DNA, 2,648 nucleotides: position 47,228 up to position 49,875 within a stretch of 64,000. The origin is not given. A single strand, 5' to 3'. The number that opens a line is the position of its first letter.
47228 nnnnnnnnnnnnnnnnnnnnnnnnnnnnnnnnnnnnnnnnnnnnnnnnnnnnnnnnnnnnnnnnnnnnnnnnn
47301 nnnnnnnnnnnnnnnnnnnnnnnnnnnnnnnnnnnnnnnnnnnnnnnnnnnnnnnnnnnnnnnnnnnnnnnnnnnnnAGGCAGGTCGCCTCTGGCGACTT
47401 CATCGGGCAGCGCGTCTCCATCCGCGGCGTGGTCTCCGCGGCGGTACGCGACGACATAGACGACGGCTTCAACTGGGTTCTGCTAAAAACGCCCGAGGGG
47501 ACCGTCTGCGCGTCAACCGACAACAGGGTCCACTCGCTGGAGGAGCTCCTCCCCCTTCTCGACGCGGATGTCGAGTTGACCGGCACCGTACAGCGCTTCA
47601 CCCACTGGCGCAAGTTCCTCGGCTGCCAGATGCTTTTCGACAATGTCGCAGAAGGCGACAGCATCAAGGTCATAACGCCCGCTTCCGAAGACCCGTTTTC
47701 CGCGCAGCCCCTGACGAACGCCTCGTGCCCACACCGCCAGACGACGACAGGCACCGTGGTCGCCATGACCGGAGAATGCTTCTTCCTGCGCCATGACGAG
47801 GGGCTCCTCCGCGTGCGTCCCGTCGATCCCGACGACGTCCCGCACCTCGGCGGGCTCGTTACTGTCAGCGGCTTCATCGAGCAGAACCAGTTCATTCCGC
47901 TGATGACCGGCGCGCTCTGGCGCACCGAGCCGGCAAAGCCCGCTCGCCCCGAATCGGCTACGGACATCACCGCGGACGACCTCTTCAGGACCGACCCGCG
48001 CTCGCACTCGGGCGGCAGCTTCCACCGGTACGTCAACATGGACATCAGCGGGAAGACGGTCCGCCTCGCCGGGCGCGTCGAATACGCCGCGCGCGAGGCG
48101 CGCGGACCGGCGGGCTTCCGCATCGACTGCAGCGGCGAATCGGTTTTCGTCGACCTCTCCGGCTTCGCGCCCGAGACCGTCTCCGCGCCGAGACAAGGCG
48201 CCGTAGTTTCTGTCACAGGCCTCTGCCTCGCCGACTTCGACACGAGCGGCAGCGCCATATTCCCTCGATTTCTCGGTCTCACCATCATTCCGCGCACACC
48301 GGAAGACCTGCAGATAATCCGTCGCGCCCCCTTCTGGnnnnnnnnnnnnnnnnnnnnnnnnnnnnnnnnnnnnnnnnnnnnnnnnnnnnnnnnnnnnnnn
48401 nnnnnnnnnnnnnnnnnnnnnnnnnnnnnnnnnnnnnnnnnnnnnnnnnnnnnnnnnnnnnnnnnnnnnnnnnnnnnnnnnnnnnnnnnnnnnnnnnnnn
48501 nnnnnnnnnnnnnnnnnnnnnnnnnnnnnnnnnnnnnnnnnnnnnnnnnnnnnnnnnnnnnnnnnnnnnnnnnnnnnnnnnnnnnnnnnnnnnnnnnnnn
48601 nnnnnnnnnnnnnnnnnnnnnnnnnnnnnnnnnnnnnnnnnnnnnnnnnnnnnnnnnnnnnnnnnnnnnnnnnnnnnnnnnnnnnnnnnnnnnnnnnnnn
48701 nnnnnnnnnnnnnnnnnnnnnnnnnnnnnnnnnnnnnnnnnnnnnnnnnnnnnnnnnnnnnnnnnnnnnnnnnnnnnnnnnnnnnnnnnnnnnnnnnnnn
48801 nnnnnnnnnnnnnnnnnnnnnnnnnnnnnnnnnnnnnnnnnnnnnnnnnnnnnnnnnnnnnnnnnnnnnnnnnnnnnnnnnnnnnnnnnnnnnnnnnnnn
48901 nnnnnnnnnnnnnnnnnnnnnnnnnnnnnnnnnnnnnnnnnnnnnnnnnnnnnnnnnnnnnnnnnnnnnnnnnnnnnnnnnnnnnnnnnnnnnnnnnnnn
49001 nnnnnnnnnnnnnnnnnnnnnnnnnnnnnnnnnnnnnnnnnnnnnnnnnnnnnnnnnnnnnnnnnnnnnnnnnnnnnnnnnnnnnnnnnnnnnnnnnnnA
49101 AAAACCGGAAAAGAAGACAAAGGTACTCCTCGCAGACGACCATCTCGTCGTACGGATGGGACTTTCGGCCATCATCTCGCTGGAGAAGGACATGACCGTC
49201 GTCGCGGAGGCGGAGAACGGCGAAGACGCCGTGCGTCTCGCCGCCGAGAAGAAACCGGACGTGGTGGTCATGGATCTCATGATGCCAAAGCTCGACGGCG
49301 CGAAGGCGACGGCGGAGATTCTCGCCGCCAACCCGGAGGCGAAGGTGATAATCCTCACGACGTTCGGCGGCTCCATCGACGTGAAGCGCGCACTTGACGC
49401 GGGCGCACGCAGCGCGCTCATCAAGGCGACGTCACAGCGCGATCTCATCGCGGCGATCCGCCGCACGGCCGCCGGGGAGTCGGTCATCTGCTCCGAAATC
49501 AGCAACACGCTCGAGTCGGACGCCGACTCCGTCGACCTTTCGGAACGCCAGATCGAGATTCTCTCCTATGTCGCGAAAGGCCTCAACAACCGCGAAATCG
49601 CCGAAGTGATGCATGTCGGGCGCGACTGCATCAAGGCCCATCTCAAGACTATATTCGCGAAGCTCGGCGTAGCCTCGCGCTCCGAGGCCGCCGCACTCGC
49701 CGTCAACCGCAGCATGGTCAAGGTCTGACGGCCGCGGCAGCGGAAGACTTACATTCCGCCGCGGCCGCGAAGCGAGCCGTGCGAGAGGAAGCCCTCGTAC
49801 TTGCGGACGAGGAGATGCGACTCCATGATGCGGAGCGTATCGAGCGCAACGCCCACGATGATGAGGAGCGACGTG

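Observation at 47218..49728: Candidate cognate regulator: a NarL/LuxR-type two-component system divergent from, and sharing an operator with, the locus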

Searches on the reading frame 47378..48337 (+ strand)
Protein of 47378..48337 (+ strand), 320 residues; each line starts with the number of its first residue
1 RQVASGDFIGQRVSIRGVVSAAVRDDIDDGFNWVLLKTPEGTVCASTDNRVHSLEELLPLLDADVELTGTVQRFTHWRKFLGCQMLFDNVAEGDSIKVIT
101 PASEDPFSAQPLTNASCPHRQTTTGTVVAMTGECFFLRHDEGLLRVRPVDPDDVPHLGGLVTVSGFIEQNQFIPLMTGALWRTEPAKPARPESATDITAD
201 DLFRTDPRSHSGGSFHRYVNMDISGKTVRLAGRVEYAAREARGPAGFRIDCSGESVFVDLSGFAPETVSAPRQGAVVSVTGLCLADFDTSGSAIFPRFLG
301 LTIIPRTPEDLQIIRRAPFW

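Call 39: predict_structure(alignment_id=A2)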
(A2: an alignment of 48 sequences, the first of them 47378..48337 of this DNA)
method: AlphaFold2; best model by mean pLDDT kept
length: 320 residues; sequences in the alignment: 48
mean_pLDDT: 91.2   pTM: 0.87
mean pLDDT of the five models: 91.2, 90.6, 90.7, 90.4, 89.8
residues with pLDDT >= 90: 235; 70-90: 70; 50-70: 14; < 50: 1
segments of 3 or more residues with pLDDT < 50: none
pLDDT, mean of each block of 10 residues (from residue 1): 81 96 91 94 94 96 97 85 91 95 96 93 98 96 95 94 94 93 95 94 81 79 95 80 83 93 89 95 90 81 96 87
secondary structure, 60 per line:
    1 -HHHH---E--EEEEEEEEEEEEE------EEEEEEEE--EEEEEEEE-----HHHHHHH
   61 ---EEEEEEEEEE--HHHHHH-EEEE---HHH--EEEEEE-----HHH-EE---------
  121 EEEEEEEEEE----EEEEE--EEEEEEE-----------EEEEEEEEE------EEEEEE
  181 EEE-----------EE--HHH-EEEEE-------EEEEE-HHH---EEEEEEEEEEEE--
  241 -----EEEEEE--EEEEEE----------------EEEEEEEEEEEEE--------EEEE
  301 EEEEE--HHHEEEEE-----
elements in order: H2-5 E12-24 E31-38 E41-48 H54-60 E64-73 H76-81 E83-86 E95-100 E121-130 E135-139 E142-148 E160-168 E175-183 E203-207 E215-219 E227-238 E246-251 E254-259 E276-288 E297-305 E311-315

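Call 42: fold_search(model_id=the predicted structure, library=pdb)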
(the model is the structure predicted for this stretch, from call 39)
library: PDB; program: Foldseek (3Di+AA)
matches with E <= 10: 1267; with E <= 0.001: 90
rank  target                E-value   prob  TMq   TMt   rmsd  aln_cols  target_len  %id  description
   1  9pd4_N                1.2e-06  1.00  0.26  0.21  15.9       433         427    9  NER dual incision complex - DuIM (released 2026-02-18)
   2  8soj_A                1.3e-06  1.00  0.23  0.09  17.4       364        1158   11  Cryo-EM structure of human CST bound to POT1(ESDL)/TPP1 in the absence of telomeric ssDNA (released 2023-06-07)
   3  5z7d_B                3.3e-06  1.00  0.25  0.21  18.4       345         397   10  p204HINab-dsDNA complex structure (released 2019-01-30)
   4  5z7d_A                1.0e-05  1.00  0.29  0.25  19.2       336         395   10  p204HINab-dsDNA complex structure (released 2019-01-30)
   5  4gop_C                2.6e-05  1.00  0.27  0.22  16.5       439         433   10  Structure and Conformational Change of a Replication Protein A Heterotrimer Bound to ssDNA (released 2012-11-28)
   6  4l5q                  3.2e-05  1.00  0.22  0.28   9.1       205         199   12  Crystal structure of p202 HIN1 (released 2013-07-31)
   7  1b8a_A                4.0e-05  1.00  0.25  0.19   5.2       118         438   19  ASPARTYL-TRNA SYNTHETASE (released 1999-02-02)
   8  5z7d_C                4.0e-05  1.00  0.26  0.22  17.2       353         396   11  p204HINab-dsDNA complex structure (released 2019-01-30)
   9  4wj3_M                5.0e-05  1.00  0.25  0.14   6.1       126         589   17  Crystal structure of the asparagine transamidosome from Pseudomonas aeruginosa (released 2014-12-31)
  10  8u5y_A                5.5e-05  0.99  0.24  0.14  18.0       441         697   10  human RADX trimer bound to ssDNA (released 2023-10-11)
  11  8tc8_C                8.9e-05  1.00  0.26  0.19  20.6       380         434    8  Human asparaginyl-tRNA synthetase bound to adenosine 5'-sulfamate (released 2024-02-07)
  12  3nel_A                9.9e-05  1.00  0.25  0.19  18.1       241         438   12  Aspartyl-tRNA synthetase complexed with aspartic acid (released 2010-08-04)
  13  4lnq_B                9.9e-05  1.00  0.23  0.32   9.1       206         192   11  Crystal structure of Ifi202 HINa domain in complex with 20bp dsDNA (released 2014-01-08)
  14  4jbj_A                1.0e-04  1.00  0.24  0.32   9.3       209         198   10  Structural mimicry for functional antagonism (released 2013-06-26)
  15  1jmc_A                1.1e-04  1.00  0.25  0.30   9.6       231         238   12  SINGLE STRANDED DNA-BINDING DOMAIN OF HUMAN REPLICATION PROTEIN A BOUND TO SINGLE STRANDED DNA, RPA70 SUBUNIT, RESIDUE (released 1997-10-16)
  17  1x56                  1.2e-04  1.00  0.26  0.20   3.0       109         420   19  Crystal structure of asparaginyl-tRNA synthetase from Pyrococcus horikoshii (released 2006-05-23)
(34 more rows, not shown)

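Call 67: search_protein_representatives(protein=window:47378-48337:+)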
Query: 320 residues. Proteins with E-value up to 0.001 (for the whole library): 860; up to 1e-10: 413; up to 1e-30: 46. The best 150 are listed.
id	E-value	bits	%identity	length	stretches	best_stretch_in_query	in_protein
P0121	5.9e-136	469.6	99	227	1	1-210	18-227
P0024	2.9e-101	355.6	53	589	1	2-320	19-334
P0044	4.0e-55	204.0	39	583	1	2-320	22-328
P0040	6.7e-53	196.7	40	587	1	1-320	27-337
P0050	8.9e-51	189.7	38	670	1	4-320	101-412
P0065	1.9e-46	175.5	36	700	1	12-320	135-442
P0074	1.6e-45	172.5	37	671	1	5-320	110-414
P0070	4.2e-45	171.1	38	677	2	3-320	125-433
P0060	4.2e-45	171.1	40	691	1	2-320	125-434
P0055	2.0e-44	168.8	37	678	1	2-320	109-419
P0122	1.0e-43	166.6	36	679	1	2-320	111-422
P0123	1.1e-42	163.1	35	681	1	2-320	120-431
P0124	5.9e-40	154.2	33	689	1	2-320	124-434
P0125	1.4e-39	153.0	33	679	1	13-320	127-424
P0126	3.4e-39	151.7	37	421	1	12-319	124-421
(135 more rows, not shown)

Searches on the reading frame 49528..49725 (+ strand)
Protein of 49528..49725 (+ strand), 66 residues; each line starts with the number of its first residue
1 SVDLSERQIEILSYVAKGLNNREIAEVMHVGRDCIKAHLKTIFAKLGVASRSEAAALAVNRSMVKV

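Call 38: search_solved_structures(query=window:49528-49725:+, max_evalue=0.00001, show_alignments=5)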
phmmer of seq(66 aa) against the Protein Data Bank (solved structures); distinct sequences matched with E-value up to 0.00001: 12.
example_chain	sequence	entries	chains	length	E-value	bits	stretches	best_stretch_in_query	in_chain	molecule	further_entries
7ve4_A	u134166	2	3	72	2.3e-09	40.2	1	4-64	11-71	DNA-binding response regulator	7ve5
2rnj_A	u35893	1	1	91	4.4e-09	39.4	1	4-64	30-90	Response regulator protein vraR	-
4gvp_A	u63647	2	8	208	7e-09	38.8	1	4-64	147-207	Response regulator protein vraR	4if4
7ve6_A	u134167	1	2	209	7.1e-09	38.7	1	4-64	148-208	Response regulator protein VraR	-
4wt0_B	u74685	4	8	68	1.1e-08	38.1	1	3-64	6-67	Response regulator receiver domain protein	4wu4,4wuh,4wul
4wsz_A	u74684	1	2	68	1.6e-08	37.7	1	3-64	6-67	Response regulator receiver domain protein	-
2krf_A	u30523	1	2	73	3.2e-08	36.7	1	4-59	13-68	Transcriptional regulatory protein comA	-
3ulq_B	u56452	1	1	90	5.9e-08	35.9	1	4-59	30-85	Transcriptional regulatory protein ComA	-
4yn8_A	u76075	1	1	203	1.2e-07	34.9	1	4-58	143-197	Response regulator ChrA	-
5hev_A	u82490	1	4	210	4.9e-07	33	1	3-65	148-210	Response regulator protein VraR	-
4zmr_A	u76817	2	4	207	7.9e-07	32.4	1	4-59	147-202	Response regulator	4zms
4hye_A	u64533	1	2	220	9.4e-07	32.1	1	4-59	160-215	Response regulator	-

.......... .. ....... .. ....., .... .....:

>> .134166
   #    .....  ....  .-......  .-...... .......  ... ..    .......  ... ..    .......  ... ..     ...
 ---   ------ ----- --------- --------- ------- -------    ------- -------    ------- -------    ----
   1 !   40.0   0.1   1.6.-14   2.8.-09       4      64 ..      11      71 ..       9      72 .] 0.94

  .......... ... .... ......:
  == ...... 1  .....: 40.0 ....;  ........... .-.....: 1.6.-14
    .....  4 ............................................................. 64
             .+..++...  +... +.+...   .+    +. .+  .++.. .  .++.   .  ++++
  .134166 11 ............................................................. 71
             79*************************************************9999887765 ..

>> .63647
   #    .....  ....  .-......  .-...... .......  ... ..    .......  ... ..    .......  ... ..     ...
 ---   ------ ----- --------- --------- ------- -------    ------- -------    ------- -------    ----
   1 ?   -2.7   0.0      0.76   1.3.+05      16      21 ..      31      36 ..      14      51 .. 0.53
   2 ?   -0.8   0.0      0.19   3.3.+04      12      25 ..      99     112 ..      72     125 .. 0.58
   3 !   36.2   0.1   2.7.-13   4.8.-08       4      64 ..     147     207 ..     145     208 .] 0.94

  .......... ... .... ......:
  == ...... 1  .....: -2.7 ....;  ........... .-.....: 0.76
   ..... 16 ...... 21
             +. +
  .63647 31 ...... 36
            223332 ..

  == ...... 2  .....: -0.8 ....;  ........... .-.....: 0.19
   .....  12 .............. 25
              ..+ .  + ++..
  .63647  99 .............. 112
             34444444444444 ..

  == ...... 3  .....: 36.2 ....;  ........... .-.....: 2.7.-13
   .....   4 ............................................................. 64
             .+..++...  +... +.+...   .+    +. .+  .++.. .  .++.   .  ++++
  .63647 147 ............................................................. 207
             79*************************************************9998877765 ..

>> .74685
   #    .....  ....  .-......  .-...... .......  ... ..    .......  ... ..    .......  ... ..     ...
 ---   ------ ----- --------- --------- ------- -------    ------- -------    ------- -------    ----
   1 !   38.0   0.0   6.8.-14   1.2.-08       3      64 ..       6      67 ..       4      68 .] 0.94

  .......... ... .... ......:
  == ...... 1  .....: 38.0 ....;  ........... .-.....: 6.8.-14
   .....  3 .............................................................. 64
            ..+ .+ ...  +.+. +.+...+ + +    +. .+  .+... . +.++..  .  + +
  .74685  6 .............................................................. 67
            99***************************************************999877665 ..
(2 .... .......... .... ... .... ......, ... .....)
